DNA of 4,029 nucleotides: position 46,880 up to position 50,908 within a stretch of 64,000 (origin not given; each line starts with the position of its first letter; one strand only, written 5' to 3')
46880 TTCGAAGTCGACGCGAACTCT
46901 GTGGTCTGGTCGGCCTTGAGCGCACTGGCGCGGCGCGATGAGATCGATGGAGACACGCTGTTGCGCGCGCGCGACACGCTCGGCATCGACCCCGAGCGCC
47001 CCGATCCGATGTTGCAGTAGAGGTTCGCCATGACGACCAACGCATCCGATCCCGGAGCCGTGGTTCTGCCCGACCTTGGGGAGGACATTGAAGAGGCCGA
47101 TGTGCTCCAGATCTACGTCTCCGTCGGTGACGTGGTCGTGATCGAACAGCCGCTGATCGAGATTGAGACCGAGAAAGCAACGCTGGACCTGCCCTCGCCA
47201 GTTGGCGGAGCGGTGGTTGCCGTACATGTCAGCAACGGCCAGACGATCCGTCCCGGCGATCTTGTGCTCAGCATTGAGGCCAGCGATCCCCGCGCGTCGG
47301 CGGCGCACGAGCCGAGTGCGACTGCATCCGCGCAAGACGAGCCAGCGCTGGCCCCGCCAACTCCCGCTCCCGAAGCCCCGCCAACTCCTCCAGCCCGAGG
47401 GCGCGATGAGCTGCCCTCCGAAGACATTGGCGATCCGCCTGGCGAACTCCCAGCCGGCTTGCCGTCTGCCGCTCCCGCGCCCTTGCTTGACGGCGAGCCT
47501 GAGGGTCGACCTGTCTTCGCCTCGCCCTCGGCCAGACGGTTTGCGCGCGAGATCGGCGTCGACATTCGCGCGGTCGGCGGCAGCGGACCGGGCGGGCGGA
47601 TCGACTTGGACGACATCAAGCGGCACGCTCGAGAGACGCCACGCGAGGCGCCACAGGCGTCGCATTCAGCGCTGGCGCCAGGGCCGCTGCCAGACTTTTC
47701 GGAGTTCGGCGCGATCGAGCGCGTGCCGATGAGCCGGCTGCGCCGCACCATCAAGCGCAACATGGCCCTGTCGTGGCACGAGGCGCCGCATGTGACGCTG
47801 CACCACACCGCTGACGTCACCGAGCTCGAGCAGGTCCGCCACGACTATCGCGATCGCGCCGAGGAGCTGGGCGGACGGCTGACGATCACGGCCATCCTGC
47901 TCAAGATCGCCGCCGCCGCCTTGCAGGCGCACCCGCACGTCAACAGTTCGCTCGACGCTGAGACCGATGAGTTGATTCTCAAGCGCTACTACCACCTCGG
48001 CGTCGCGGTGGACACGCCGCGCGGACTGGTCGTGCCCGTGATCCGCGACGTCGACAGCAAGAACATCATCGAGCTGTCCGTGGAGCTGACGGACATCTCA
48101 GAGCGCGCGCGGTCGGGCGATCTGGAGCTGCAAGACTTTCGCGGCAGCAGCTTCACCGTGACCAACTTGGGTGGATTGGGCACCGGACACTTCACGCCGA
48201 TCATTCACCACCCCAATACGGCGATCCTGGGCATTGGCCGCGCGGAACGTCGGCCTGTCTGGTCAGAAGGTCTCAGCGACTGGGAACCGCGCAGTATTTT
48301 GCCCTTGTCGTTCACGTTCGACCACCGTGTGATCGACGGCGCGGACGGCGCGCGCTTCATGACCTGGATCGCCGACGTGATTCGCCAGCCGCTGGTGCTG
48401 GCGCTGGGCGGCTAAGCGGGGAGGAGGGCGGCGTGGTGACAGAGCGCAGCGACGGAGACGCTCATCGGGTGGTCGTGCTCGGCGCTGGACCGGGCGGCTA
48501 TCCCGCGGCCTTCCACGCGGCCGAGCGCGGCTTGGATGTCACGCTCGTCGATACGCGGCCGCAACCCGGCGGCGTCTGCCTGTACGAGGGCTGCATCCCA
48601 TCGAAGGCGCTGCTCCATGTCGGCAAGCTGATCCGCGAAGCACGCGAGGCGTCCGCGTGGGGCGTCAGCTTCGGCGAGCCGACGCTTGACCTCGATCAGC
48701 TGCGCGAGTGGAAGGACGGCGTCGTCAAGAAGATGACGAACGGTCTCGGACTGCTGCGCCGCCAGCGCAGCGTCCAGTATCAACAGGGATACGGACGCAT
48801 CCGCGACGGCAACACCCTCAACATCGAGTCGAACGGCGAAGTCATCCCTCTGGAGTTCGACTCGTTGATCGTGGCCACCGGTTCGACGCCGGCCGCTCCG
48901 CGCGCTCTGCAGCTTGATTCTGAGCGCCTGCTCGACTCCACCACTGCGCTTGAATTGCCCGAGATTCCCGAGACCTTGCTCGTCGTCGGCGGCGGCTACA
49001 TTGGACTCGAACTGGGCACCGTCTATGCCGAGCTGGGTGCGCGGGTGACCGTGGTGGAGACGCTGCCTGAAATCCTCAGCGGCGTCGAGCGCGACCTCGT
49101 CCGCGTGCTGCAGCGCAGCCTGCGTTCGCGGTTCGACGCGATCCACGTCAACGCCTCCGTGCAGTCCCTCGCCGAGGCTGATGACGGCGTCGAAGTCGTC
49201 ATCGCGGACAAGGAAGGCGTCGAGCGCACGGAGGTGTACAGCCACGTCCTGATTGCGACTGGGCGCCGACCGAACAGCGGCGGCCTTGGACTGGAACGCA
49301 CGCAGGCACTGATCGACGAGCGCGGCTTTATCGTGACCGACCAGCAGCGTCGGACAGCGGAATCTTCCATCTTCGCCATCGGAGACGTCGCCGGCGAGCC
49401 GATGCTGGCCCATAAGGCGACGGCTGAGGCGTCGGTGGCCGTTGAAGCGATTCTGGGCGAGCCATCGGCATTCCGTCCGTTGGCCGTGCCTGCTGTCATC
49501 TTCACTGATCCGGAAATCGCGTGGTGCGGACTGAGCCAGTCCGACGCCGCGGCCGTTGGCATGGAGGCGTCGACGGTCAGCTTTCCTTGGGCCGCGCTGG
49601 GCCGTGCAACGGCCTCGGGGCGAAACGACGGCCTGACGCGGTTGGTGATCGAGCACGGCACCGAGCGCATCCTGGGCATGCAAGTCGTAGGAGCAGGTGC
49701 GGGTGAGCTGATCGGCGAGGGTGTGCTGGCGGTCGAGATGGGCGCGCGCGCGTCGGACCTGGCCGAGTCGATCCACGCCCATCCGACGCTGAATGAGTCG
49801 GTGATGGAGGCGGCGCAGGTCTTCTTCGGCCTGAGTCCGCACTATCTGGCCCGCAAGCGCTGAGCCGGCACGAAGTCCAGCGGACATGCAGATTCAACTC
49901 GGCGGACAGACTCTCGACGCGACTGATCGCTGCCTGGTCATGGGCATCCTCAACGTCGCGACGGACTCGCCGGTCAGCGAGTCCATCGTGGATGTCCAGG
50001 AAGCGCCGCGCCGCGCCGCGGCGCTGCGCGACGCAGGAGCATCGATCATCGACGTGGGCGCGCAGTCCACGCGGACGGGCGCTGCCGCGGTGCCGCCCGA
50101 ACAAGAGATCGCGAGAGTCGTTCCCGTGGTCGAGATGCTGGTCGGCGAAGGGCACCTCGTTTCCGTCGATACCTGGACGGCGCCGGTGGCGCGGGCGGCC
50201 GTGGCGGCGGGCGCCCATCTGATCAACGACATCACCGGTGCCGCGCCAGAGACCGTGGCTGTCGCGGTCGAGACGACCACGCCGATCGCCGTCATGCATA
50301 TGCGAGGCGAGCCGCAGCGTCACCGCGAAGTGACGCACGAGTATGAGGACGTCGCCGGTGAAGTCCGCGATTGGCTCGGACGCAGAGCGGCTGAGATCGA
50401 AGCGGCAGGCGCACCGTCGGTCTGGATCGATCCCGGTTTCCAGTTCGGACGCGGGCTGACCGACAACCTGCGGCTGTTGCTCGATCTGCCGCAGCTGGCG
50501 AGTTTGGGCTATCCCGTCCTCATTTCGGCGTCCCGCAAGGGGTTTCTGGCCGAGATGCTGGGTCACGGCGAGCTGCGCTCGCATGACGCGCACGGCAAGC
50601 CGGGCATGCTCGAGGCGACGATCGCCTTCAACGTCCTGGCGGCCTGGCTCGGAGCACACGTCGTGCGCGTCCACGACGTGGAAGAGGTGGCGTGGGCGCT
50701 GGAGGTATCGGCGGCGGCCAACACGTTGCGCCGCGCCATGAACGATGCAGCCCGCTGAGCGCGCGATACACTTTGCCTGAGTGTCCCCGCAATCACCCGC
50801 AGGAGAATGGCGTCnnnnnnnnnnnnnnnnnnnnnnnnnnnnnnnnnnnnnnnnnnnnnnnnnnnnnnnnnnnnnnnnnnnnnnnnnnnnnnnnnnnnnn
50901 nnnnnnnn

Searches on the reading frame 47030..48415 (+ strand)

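Call 38: search_protein_families(library=pfam, proteins=[window:47030-48415:+])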
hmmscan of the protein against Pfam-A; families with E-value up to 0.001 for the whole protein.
window:47030-48415:+ (461 aa): 4 families
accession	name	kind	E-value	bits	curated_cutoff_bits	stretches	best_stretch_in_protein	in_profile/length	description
PF00198.28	2-oxoacid_dh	-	5.5e-81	271.9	23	1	229-457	4-230/232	2-oxoacid dehydrogenases acyltransferase (catalytic domain)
PF00364.28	Biotin_lipoyl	-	2.6e-16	59.6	22.1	1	11-82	3-73/73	Biotin-requiring enzyme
PF02817.22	E3_binding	-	8.9e-13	48.7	23.7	1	162-196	1-35/36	e3 binding domain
PF13533.13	Biotin_lipoyl_2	-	0.00017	21.8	29.8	1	56-82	5-31/32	Biotin-lipoyl like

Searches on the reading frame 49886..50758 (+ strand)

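Call 38: search_protein_families(library=pfam, proteins=[window:49886-50758:+])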
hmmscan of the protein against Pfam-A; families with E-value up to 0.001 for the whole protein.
window:49886-50758:+ (290 aa): 1 family
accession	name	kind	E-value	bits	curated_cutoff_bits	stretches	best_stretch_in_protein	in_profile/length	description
PF00809.28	Pterin_bind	-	7.2e-59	199.8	25.5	1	19-263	1-244/244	Pterin binding enzyme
